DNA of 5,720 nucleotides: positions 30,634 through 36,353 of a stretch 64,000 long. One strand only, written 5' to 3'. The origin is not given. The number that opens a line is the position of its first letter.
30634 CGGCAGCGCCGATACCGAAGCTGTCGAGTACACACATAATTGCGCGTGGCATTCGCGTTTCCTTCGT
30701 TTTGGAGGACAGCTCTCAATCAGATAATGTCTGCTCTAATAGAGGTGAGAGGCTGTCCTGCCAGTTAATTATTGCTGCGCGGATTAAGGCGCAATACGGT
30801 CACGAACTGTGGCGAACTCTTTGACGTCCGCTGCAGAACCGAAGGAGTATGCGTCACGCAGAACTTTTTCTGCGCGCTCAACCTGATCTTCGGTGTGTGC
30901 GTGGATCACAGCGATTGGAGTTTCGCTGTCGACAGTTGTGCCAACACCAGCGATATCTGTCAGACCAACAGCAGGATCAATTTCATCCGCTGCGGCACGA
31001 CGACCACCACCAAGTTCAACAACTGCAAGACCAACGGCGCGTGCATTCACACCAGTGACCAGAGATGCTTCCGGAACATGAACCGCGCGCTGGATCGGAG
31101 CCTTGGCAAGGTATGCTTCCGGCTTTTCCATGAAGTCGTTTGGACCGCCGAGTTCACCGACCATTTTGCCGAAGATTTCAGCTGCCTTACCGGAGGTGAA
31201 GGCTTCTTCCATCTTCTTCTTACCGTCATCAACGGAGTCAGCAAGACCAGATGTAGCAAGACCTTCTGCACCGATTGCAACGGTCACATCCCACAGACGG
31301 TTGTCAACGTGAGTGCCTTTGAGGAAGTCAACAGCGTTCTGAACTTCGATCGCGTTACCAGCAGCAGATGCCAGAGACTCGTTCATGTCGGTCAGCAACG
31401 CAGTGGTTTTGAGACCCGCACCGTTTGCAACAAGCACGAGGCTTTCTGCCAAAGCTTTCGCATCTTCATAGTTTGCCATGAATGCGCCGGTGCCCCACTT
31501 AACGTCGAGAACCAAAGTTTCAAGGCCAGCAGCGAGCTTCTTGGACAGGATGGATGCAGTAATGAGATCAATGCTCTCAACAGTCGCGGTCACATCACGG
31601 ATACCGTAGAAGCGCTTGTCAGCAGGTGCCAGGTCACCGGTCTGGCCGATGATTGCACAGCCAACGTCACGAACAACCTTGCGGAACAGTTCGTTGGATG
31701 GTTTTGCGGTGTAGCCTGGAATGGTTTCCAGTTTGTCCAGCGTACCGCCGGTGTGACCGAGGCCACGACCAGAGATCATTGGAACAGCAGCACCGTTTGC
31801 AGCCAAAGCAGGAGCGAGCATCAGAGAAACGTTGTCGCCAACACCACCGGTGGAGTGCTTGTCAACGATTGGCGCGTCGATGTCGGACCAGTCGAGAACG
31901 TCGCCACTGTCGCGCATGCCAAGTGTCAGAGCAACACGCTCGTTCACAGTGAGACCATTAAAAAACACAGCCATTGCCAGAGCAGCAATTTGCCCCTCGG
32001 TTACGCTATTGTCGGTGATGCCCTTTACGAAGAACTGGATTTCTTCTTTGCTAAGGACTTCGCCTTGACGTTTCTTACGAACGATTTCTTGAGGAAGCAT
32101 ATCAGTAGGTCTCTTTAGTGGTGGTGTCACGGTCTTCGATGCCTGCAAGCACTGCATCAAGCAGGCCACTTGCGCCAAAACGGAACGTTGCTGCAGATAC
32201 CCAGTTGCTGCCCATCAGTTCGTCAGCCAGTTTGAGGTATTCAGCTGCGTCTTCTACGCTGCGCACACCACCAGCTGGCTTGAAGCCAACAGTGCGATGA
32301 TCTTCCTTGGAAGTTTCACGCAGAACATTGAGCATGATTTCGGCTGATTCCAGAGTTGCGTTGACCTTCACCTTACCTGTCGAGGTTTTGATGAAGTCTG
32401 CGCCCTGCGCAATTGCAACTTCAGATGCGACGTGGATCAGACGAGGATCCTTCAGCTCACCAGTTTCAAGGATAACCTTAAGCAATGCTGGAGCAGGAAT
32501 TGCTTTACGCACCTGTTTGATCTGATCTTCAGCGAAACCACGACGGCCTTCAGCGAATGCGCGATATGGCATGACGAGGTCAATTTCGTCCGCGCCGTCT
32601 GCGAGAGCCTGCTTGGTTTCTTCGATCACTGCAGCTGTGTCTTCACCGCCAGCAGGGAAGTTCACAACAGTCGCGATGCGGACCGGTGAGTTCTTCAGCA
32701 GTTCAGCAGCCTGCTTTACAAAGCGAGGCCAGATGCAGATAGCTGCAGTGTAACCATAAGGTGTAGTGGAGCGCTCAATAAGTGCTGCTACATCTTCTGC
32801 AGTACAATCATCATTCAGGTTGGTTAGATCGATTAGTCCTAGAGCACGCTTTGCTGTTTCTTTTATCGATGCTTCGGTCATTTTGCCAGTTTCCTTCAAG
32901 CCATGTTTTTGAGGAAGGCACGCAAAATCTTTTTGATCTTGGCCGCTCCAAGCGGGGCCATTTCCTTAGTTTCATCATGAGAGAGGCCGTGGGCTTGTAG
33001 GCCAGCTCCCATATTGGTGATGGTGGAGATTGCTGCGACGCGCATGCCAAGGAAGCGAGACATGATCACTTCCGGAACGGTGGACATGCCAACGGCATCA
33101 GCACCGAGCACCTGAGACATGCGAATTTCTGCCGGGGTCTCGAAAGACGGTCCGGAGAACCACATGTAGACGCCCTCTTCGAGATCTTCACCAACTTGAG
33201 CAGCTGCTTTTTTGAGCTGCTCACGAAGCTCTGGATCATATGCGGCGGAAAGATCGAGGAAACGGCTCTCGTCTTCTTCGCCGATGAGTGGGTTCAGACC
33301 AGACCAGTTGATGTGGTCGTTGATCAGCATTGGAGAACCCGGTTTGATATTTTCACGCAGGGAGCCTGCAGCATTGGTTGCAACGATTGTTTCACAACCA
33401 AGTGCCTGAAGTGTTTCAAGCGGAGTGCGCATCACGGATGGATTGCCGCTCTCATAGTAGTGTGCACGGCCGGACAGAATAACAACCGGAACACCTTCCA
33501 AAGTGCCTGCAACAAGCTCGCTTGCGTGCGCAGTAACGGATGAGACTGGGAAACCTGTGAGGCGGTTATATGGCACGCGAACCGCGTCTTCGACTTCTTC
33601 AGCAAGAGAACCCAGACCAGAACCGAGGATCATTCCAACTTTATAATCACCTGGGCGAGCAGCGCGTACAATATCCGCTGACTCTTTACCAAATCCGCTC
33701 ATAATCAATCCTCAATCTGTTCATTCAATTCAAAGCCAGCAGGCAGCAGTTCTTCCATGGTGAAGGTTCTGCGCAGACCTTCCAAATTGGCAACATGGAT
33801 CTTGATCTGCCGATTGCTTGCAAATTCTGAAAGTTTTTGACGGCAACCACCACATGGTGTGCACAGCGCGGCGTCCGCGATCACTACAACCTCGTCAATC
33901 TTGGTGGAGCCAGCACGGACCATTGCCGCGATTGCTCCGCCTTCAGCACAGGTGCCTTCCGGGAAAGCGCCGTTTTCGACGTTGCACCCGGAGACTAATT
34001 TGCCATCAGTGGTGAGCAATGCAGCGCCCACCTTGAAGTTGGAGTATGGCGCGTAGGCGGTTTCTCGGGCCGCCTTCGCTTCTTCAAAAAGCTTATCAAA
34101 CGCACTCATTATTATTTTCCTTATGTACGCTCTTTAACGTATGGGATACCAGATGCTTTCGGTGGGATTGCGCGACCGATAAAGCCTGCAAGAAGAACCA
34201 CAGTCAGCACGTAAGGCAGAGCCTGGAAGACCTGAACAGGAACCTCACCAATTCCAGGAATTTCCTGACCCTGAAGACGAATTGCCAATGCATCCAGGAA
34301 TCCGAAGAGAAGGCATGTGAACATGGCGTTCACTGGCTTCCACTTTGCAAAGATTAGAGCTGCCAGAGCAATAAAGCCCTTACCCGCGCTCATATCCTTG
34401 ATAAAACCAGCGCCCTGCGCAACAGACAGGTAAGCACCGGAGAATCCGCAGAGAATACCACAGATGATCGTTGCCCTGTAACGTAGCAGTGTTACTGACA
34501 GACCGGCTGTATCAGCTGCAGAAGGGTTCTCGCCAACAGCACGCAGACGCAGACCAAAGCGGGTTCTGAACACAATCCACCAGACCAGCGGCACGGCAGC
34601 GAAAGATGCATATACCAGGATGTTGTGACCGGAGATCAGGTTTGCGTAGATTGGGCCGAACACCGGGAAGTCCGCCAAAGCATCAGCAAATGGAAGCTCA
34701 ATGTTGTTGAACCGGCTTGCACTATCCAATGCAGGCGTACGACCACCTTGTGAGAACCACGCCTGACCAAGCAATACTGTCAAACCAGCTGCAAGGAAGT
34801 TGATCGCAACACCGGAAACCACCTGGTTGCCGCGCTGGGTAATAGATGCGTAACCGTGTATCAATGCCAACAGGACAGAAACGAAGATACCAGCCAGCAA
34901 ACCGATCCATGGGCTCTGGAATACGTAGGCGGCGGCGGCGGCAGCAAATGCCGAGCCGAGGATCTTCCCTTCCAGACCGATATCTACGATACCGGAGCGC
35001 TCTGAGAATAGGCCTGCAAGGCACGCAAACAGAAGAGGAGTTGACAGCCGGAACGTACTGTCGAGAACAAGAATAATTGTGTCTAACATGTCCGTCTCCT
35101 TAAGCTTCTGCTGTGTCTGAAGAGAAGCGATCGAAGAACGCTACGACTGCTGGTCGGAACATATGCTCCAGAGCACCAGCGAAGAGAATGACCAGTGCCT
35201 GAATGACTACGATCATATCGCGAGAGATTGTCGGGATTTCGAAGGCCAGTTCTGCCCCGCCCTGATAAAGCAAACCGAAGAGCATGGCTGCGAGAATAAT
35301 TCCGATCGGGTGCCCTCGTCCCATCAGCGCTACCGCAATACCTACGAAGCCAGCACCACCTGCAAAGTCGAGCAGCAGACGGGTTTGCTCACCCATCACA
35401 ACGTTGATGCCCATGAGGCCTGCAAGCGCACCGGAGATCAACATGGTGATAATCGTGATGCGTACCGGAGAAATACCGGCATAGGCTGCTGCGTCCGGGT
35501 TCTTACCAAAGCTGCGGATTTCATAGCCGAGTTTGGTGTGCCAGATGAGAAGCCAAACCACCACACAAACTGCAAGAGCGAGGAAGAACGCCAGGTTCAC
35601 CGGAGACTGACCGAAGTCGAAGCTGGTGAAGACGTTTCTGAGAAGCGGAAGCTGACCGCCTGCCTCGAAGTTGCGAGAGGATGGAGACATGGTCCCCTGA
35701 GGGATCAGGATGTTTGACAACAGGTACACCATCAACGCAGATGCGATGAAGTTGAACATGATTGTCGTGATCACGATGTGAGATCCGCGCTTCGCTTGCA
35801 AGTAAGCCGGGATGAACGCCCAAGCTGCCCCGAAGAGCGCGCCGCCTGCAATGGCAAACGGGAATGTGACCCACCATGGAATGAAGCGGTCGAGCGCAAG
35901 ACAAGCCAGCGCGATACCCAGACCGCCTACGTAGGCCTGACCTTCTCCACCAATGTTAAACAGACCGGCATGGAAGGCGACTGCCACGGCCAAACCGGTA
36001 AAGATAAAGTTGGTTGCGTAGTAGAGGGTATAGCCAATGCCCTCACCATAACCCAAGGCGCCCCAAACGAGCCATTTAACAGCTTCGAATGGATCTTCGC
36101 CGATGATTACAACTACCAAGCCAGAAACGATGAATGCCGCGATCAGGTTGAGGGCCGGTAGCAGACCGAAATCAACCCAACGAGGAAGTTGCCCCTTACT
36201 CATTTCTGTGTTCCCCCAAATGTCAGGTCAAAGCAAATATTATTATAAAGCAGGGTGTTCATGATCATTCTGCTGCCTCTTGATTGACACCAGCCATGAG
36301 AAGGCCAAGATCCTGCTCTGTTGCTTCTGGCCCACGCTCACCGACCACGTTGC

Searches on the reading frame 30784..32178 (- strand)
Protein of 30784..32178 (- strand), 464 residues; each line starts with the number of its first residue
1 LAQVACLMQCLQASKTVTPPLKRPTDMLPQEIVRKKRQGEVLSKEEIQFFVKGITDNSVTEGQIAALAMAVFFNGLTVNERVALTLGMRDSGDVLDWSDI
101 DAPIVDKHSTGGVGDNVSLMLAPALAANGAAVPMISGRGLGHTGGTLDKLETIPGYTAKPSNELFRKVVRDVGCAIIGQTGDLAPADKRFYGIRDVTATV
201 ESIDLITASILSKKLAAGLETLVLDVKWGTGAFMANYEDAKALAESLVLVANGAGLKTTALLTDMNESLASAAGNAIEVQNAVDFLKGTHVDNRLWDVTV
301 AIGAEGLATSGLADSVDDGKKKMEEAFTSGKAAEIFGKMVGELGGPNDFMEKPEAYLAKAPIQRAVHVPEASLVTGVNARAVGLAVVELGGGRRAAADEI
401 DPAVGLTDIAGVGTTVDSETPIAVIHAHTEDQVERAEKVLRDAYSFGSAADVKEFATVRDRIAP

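Call 5: search_protein_families(library=pfam, proteins=[window:30784-32178:-])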
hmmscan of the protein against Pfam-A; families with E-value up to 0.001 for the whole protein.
window:30784-32178:- (464 aa): 3 families
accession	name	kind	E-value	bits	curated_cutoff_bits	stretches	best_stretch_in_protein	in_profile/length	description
PF00591.27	Glycos_transf_3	-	2.5e-45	155.5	27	1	102-333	2-253/253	Glycosyl transferase family, a/b domain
PF02885.22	Glycos_trans_3N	-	3.4e-20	72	26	1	30-92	1-63/63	Glycosyl transferase family, helical bundle domain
PF07831.19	PYNP_C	-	1.3e-18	66.9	27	1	374-445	2-73/75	Pyrimidine nucleoside phosphorylase C-terminal domain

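Call 6: search_protein_families(library=ncbifam, proteins=[window:30784-32178:-])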
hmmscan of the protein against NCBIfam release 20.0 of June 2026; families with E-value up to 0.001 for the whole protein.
window:30784-32178:- (464 aa): 9 families
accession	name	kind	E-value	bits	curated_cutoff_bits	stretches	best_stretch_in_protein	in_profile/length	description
TIGR02643.1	T_phosphoryl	equivalog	7.6e-201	667.7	570.7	1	27-453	1-429/437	thymidine phosphorylase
NF004490.0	PRK05820.1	equivalog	2.5e-183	609.7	269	1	27-462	3-437/439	thymidine phosphorylase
TIGR02644.1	Y_phosphoryl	subfamily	2.9e-154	513.9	409.05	1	30-445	2-415/417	pyrimidine-nucleoside phosphorylase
NF004747.0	PRK06078.1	equivalog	1.5e-116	389.5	559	1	31-436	5-408/434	pyrimidine-nucleoside phosphorylase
NF003338.0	PRK04350.1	subfamily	1.7e-53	181.7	434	1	30-446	93-492/502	thymidine phosphorylase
TIGR03327.1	AMP_phos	equivalog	7.9e-52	176.4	535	1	31-442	89-486/500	AMP phosphorylase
TIGR02645.1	ARCH_P_rylase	hypoth_equivalog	3.3e-50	170.9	434.6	1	31-439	88-482/493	putative thymidine phosphorylase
NF011201.0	PRK14607.1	equivalog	2.3e-08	33.2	670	1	30-176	196-342/534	bifunctional anthranilate synthase component II/anthranilate phosphoribosyltransferase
TIGR01245.1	trpD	equivalog_domain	3.5e-08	33.1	199.05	1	38-173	6-142/330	anthranilate phosphoribosyltransferase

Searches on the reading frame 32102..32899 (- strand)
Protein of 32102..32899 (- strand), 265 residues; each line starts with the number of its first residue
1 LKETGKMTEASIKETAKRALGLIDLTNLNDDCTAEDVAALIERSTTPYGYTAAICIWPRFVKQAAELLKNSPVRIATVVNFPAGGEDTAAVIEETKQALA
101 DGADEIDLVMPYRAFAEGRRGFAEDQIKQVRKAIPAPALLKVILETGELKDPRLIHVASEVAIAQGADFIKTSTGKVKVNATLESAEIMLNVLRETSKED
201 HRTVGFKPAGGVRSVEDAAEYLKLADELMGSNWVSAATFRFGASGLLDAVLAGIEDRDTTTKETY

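Call 5: search_protein_families(library=pfam, proteins=[window:32102-32899:-])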
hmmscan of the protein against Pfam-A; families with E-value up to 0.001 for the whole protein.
window:32102-32899:- (265 aa): 1 family
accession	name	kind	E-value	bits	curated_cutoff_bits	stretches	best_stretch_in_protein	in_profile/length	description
PF01791.15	DeoC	-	1.7e-28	100.3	23.8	1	22-225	5-211/229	DeoC/LacD family aldolase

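Call 6: search_protein_families(library=ncbifam, proteins=[window:32102-32899:-])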
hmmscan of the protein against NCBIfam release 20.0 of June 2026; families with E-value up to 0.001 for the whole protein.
window:32102-32899:- (265 aa): 1 family
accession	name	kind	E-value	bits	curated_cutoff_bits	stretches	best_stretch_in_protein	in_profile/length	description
TIGR00126.1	deoC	equivalog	4.5e-64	215.8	117.3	1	20-234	3-206/211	deoxyribose-phosphate aldolase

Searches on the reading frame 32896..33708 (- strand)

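Call 5: search_protein_families(library=pfam, proteins=[window:32896-33708:-])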
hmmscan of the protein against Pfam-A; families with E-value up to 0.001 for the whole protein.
window:32896-33708:- (270 aa): 1 family
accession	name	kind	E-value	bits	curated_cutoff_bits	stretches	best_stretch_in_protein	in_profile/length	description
PF01048.26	PNP_UDP_1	-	2.4e-54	184.7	25.1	1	24-267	2-233/233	Phosphorylase superfamily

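Call 6: search_protein_families(library=ncbifam, proteins=[window:32896-33708:-])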
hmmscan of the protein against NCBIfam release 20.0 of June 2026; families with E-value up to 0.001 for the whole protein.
window:32896-33708:- (270 aa): 12 families
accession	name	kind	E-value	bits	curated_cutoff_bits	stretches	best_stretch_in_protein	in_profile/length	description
NF006054.0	PRK08202.1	equivalog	6.7e-102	340.6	218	1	8-268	9-273/274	purine-nucleoside phosphorylase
TIGR01698.1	PUNP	equivalog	6.2e-97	323.8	302.6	1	24-265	2-243/245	purine-nucleoside phosphorylase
TIGR01697.1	PNPH-PUNA-XAPA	subfamily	2e-92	309.1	197.1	1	23-266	1-246/247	inosine/guanosine/xanthosine phosphorylase family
TIGR01700.1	PNPH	equivalog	1.4e-75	254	293.35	1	23-264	1-246/249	purine nucleoside phosphorylase I, inosine and guanosine-specific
TIGR01699.1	XAPA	equivalog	3.3e-75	252.9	370.9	1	23-267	1-248/248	xanthosine phosphorylase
TIGR01694.1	MTAP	equivalog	5.4e-31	107.8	274.85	1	24-267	2-239/240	S-methyl-5'-thioadenosine phosphorylase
NF006599.0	PRK09136.1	equivalog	8.7e-25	87.3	223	1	61-267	33-245/247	S-methyl-5'-thioinosine phosphorylase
NF006334.0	PRK08564.1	equivalog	1.4e-21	76.8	382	1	23-268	9-249/267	S-methyl-5'-thioadenosine phosphorylase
NF006492.0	PRK08931.1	equivalog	6.5e-18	65.1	437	1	57-240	31-217/291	S-methyl-5'-thioadenosine phosphorylase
NF005876.0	PRK07823.1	equivalog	8.3e-18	64.5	306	1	23-263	7-239/267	S-methyl-5'-thioadenosine phosphorylase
NF005657.0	PRK07432.1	equivalog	9.9e-13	47.8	453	1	23-233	5-213/291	S-methyl-5'-thioadenosine phosphorylase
TIGR03468.1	HpnG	hypoth_equivalog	0.00023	20.8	187.1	0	86-268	27-188/212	hopanoid-associated phosphorylase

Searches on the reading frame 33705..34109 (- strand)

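Call 5: search_protein_families(library=pfam, proteins=[window:33705-34109:-])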
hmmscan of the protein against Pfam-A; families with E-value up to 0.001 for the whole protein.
window:33705-34109:- (134 aa): 2 families
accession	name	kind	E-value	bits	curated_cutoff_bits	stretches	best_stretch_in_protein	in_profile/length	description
PF00383.29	dCMP_cyt_deam_1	-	2.8e-16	59.7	25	1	5-99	5-96/102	Cytidine and deoxycytidylate deaminase zinc-binding region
PF08211.18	dCMP_cyt_deam_2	-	1.3e-08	35.5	25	1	5-77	42-116/130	Cytidine and deoxycytidylate deaminase zinc-binding region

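Call 6: search_protein_families(library=ncbifam, proteins=[window:33705-34109:-])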
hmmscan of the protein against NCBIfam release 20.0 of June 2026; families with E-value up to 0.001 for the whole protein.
window:33705-34109:- (134 aa): 7 families
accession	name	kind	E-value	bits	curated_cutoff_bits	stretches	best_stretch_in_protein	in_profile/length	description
TIGR01354.1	cyt_deam_tetra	equivalog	9.4e-41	139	113.65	1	5-129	1-124/126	cytidine deaminase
NF004064.0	PRK05578.1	equivalog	6.3e-38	129.8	74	1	4-130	6-127/130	cytidine deaminase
NF009076.0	PRK12411.1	equivalog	2.1e-29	102.2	216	1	6-128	5-127/132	cytidine deaminase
TIGR01355.1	cyt_deam_dimer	equivalog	3.1e-14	52.9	275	1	13-130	31-144/283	cytidine deaminase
NF006537.0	PRK09027.1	equivalog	7.1e-14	51.9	153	1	15-126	61-165/295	cytidine deaminase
NF005314.0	PRK06848.1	equivalog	2.8e-11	43.6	131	1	6-127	9-135/139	cytidine deaminase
NF006155.0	PRK08298.1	equivalog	6.7e-06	26.1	129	1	5-108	5-111/136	cytidine deaminase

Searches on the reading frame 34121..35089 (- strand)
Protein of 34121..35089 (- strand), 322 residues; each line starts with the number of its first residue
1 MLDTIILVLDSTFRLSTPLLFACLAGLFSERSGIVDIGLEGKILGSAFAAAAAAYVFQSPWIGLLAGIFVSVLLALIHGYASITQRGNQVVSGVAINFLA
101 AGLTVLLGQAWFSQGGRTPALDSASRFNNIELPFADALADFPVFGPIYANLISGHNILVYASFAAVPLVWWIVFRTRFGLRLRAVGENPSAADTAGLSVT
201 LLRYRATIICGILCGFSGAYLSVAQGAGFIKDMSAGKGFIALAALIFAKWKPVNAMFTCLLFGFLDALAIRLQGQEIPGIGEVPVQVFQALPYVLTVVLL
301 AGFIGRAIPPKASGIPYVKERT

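Call 51: search_protein_families(library=pfam, proteins=[window:34121-35089:-], max_evalue=0.00001)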
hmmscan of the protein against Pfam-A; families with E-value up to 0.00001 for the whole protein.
window:34121-35089:- (322 aa): 1 family
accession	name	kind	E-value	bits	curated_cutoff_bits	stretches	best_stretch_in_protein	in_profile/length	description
PF02653.21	BPD_transp_2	-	1.4e-37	129.8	26.8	1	11-299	4-268/269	Branched-chain amino acid transport system / permease component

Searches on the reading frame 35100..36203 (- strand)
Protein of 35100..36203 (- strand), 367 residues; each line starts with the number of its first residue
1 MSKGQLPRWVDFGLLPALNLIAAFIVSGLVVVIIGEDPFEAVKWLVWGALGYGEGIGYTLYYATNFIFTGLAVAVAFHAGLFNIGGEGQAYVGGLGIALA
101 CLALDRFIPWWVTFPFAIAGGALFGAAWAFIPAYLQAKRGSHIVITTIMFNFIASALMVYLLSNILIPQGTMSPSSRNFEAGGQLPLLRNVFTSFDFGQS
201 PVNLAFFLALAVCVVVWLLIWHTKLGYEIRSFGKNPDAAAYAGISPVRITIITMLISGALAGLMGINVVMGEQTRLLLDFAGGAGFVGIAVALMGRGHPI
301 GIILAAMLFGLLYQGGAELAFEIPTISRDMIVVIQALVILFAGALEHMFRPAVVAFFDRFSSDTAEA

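Call 51: search_protein_families(library=pfam, proteins=[window:35100-36203:-], max_evalue=0.00001)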
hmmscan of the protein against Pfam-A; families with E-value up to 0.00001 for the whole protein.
window:35100-36203:- (367 aa): 1 family
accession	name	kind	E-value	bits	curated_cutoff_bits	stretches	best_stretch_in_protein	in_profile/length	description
PF02653.21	BPD_transp_2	-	3.3e-35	122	26.8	1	57-342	3-268/269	Branched-chain amino acid transport system / permease component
